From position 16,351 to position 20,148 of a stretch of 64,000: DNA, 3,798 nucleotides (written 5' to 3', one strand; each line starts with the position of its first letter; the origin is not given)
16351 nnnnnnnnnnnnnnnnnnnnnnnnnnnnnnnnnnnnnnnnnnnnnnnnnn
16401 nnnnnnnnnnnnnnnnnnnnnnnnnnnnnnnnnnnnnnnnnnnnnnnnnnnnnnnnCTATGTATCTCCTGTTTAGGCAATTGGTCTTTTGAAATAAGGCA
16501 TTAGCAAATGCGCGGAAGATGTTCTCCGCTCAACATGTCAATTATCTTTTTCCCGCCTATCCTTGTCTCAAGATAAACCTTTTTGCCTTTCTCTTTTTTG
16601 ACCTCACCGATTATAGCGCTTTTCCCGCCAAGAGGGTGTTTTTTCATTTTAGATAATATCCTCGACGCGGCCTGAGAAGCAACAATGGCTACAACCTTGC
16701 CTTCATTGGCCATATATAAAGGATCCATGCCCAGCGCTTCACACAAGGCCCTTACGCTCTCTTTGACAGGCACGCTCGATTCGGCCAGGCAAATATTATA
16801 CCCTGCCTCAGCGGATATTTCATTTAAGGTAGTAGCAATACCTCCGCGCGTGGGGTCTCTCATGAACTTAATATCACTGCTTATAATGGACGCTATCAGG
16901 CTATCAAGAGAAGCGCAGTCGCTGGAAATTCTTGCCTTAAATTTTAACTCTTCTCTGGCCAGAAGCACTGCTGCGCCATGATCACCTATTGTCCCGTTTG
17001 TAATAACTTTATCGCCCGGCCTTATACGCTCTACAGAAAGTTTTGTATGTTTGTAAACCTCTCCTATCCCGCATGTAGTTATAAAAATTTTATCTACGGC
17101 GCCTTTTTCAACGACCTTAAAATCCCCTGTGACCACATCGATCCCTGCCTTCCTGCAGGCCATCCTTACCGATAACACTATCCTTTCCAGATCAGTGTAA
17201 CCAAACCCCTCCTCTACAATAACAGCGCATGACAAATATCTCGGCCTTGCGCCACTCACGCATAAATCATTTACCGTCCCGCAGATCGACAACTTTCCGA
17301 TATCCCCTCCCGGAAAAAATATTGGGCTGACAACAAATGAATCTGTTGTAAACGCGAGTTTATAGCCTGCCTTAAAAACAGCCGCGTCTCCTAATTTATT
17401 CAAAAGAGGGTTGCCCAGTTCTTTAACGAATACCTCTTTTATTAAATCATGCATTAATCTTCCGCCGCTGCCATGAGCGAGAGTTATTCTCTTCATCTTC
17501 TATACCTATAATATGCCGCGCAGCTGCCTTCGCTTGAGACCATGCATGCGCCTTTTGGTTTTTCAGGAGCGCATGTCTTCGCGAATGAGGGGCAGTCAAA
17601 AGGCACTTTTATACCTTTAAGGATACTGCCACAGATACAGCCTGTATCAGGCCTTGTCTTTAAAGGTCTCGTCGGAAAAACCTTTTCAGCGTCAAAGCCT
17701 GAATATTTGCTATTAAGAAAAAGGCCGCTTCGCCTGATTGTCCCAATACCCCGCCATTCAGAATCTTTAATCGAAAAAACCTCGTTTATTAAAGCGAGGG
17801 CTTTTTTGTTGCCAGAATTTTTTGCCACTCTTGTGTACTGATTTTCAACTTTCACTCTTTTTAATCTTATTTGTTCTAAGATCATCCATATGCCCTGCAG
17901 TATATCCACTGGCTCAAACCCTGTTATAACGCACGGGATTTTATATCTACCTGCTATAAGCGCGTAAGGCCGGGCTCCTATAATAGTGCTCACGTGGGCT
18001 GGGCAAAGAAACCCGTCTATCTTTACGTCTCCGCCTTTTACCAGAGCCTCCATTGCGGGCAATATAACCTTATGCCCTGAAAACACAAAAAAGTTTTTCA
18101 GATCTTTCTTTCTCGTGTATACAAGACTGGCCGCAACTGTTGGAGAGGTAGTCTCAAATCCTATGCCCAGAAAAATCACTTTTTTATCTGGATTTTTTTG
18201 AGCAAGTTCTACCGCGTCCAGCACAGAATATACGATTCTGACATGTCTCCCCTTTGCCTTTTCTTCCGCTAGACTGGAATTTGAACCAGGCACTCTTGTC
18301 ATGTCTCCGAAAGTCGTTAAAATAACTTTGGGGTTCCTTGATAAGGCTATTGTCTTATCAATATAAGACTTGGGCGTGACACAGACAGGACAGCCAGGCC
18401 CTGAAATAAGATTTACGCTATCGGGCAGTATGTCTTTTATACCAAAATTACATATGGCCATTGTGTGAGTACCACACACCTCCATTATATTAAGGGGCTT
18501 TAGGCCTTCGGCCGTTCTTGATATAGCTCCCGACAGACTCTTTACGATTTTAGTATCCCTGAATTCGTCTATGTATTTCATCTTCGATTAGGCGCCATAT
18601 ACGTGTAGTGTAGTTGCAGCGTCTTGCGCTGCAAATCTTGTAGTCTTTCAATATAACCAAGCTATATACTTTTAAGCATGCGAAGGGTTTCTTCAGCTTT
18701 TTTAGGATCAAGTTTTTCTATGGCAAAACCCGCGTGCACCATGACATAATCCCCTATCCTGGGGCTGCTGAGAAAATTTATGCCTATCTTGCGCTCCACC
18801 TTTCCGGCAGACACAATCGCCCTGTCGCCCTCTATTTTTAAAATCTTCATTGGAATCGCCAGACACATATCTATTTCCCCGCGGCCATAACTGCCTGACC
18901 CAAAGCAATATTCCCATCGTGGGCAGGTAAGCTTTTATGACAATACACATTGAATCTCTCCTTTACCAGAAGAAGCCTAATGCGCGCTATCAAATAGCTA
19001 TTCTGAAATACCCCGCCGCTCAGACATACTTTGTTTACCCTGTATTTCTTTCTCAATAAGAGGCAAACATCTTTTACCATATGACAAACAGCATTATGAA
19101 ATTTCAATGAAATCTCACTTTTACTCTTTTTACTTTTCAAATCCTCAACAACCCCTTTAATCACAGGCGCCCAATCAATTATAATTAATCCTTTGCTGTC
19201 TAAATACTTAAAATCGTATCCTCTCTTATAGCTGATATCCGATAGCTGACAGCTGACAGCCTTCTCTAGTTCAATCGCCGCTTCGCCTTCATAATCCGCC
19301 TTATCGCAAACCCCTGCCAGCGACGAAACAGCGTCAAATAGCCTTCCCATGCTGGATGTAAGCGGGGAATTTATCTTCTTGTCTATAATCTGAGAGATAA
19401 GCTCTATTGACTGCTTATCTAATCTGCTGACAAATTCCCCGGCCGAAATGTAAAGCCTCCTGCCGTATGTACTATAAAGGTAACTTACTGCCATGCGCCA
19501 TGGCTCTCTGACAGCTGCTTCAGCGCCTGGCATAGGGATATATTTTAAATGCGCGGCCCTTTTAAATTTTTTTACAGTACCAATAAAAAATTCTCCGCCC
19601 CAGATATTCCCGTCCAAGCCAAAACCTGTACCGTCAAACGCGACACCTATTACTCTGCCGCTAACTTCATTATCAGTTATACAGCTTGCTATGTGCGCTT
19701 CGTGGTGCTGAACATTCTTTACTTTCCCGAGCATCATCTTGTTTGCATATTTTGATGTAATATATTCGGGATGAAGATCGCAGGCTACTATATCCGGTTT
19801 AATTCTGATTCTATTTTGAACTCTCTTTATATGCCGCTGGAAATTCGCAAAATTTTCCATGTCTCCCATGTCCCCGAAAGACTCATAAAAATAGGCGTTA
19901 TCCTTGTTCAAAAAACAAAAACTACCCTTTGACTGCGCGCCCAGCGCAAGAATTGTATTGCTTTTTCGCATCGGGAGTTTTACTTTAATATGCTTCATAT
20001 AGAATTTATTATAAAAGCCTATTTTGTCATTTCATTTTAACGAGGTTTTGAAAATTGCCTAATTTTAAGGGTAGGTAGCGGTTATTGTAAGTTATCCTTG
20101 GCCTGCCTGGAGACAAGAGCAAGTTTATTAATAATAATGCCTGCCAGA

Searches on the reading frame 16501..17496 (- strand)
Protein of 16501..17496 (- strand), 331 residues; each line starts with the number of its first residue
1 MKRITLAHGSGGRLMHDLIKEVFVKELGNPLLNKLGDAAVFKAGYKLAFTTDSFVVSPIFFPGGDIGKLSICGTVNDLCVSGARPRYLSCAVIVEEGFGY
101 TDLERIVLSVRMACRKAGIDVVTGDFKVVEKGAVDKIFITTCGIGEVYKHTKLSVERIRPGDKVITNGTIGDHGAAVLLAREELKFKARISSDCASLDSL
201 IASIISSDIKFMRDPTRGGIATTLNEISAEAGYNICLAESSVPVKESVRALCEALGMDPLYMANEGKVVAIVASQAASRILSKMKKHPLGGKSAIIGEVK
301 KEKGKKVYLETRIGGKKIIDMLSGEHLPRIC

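Call 20: search_protein_families(library=pfam, proteins=[window:16501-17496:-], max_evalue=0.00001)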
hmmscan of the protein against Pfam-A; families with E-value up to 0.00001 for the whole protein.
window:16501-17496:- (331 aa): 2 families
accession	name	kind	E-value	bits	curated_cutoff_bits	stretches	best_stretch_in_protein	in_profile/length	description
PF02769.27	AIRS_C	-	1.9e-22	80.5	23.1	1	159-309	1-155/156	AIR synthase related protein, C-terminal domain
PF00586.29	AIRS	-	6.9e-22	78.4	24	1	37-147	3-112/112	AIR synthase related protein, N-terminal domain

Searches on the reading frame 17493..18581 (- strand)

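Call 20: search_protein_families(library=pfam, proteins=[window:17493-18581:-], max_evalue=0.00001)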
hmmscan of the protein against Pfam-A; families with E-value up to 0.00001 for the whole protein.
window:17493-18581:- (362 aa): 1 family
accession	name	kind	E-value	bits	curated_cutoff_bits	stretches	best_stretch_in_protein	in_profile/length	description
PF01924.21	HypD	-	8.6e-150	499.1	25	1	12-361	2-351/351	Hydrogenase formation hypA family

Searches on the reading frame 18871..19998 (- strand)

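Call 20: search_protein_families(library=pfam, proteins=[window:18871-19998:-], max_evalue=0.00001)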
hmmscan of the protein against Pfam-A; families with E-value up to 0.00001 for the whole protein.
window:18871-19998:- (375 aa): 2 families
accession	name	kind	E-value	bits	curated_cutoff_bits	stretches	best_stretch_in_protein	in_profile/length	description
PF22521.2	HypF_C_2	-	7.2e-82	275.2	27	1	118-368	1-241/241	Carbamoyltransferase, Kae1-like Domain, second subdomain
PF17788.7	HypF_C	-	1.3e-28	100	23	1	12-109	2-99/99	HypF Kae1-like domain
